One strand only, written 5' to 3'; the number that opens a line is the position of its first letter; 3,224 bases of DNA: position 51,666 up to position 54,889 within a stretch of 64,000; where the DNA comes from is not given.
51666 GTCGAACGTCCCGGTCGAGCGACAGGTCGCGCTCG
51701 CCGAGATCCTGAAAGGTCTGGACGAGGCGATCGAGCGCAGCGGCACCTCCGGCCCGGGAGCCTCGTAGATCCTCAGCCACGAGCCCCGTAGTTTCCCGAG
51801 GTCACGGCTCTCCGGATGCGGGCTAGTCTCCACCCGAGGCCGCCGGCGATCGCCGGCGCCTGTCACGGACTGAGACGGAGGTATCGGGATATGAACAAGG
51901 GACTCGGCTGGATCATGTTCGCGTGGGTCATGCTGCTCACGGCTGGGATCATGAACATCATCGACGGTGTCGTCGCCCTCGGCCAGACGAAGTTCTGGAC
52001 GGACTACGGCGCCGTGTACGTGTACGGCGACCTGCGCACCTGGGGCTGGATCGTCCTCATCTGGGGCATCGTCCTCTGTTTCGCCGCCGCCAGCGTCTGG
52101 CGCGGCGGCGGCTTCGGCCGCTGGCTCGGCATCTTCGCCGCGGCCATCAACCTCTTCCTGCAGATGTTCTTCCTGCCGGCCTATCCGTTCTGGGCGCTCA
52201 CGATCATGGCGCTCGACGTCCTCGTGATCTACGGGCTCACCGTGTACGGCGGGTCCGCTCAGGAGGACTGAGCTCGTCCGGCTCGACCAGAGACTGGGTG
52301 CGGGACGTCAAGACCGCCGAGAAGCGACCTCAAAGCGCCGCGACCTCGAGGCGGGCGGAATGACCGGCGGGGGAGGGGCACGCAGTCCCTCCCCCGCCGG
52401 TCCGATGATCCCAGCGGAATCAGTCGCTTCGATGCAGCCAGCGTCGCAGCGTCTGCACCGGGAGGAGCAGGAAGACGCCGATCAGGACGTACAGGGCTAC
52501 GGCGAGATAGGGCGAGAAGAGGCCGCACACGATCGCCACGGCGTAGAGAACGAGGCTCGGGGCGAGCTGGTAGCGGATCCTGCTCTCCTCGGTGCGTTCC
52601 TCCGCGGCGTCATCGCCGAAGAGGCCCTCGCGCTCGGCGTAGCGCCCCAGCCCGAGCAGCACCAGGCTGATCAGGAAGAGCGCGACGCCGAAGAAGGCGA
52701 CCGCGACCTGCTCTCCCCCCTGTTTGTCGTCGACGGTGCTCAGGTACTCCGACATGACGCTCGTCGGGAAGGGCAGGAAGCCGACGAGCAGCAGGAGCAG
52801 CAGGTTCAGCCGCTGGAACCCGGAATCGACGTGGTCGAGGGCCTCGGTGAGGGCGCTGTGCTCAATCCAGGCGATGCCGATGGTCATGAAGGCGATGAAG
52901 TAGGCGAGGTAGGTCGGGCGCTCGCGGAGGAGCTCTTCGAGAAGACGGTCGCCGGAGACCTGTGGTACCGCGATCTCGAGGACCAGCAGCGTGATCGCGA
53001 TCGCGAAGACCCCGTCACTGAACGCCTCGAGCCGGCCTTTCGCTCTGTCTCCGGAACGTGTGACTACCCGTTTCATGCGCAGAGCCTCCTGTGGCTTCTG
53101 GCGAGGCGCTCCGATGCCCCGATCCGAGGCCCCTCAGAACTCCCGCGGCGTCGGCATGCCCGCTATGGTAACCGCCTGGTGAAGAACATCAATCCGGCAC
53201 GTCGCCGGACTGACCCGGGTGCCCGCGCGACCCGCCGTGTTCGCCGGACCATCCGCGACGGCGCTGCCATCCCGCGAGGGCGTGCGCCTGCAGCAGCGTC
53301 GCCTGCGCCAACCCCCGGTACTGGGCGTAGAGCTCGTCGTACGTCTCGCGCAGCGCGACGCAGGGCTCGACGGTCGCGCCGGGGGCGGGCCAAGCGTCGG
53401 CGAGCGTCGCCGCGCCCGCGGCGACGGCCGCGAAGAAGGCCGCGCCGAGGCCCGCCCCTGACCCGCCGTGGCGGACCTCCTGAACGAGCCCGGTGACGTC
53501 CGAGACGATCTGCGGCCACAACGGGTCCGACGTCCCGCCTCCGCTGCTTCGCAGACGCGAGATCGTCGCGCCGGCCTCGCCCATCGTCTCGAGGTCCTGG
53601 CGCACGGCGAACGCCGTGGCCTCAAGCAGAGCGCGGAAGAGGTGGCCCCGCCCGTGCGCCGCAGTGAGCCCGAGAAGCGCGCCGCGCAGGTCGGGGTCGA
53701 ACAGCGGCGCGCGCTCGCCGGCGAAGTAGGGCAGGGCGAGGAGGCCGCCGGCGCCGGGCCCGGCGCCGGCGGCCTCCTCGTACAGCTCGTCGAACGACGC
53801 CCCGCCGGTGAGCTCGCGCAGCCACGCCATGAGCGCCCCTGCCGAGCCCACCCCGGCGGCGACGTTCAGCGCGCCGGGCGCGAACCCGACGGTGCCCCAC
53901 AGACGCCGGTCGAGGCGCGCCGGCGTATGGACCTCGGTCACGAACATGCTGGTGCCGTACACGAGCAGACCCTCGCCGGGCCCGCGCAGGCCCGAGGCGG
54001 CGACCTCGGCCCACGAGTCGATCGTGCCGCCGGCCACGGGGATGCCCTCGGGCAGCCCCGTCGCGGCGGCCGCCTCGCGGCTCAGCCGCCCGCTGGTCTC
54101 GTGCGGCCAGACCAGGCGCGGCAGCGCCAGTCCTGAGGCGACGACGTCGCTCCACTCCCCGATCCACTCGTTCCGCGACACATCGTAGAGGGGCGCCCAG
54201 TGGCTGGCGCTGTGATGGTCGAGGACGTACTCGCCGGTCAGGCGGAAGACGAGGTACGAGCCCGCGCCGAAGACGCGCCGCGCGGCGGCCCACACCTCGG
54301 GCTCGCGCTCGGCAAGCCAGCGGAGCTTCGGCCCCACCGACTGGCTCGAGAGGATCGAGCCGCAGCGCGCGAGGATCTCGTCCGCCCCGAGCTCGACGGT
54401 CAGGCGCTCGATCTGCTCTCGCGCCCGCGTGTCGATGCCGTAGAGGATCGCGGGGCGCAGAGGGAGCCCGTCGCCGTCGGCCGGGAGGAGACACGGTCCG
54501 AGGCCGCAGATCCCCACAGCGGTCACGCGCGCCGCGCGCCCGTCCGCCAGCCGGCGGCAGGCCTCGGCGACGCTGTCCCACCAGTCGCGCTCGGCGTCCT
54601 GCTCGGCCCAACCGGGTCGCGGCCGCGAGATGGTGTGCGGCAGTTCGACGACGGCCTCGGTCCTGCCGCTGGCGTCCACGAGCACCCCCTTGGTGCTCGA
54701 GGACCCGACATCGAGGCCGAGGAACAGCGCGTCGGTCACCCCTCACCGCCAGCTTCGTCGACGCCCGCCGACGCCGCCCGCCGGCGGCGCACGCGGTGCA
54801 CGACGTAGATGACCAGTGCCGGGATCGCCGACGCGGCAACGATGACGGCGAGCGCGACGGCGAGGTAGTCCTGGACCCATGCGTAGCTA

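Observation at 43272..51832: Four copies of a conserved promoter-like element: exact 18-mer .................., 17-nt spacer, TAGTCT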

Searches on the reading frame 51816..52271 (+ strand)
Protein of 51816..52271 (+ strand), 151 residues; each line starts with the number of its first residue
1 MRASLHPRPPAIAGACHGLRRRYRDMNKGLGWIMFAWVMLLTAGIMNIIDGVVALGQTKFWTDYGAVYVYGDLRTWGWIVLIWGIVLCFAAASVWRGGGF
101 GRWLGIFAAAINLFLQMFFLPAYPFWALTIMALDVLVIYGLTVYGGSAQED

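Call 9: search_protein_families(library=ncbifam, proteins=[window:51816-52271:+], max_evalue=0.01)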
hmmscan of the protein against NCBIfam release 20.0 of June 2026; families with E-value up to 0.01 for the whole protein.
window:51816-52271:+ (151 aa): 0 families

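Call 10: search_protein_families(library=pfam, proteins=[window:51816-52271:+], max_evalue=0.01)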
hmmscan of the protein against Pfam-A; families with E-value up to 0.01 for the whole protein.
window:51816-52271:+ (151 aa): 1 family
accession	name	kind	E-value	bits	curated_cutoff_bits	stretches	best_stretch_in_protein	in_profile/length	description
PF23636.1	DUF7144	-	2.2e-29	102.4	27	1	32-145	1-114/115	Domain of unknown function (DUF7144)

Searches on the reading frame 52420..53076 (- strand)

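Call 10: search_protein_families(library=pfam, proteins=[window:52420-53076:-], max_evalue=0.01)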
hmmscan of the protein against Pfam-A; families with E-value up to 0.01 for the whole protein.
window:52420-53076:- (218 aa): 3 families
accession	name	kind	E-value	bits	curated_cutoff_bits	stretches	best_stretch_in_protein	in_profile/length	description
PF06736.16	TMEM175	-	2.7e-27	95.5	25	1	15-102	1-88/88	Endosomal/lysosomal potassium channel TMEM175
PF06772.16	LtrA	-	2.6e-05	24.1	31.9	0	16-99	5-75/356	Bacterial low temperature requirement A protein (LtrA)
PF14093.11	DUF4271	-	0.00062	20.1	29.7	1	92-212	52-172/206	Domain of unknown function (DUF4271)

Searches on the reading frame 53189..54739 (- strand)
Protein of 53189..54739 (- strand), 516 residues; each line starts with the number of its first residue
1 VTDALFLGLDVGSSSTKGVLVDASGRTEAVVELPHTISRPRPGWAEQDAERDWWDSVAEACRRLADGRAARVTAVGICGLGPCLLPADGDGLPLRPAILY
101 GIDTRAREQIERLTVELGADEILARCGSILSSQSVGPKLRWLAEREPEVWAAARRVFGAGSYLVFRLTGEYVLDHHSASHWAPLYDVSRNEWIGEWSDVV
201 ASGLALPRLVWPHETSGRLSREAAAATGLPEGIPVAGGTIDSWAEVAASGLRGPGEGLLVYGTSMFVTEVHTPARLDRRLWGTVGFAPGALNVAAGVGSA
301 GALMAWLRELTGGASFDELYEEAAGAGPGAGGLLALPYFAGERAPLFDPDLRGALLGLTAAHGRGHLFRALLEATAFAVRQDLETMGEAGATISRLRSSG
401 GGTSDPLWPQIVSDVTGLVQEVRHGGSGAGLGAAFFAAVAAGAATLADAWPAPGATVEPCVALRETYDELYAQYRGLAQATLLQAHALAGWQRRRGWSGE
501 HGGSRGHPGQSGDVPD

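Call 10: search_protein_families(library=pfam, proteins=[window:53189-54739:-], max_evalue=0.01)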
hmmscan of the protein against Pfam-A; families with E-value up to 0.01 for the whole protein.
window:53189-54739:- (516 aa): 3 families
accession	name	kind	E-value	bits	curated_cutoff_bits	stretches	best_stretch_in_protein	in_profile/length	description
PF00370.27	FGGY_N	-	1.1e-38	133.6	28.8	1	6-243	2-240/245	FGGY family of carbohydrate kinases, N-terminal domain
PF02782.22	FGGY_C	-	1.6e-29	103.6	27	1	259-441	3-198/198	FGGY family of carbohydrate kinases, C-terminal domain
PF01869.26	BcrAD_BadFG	-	0.0037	17.3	31.5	1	7-81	1-73/271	BadF/BadG/BcrA/BcrD ATPase family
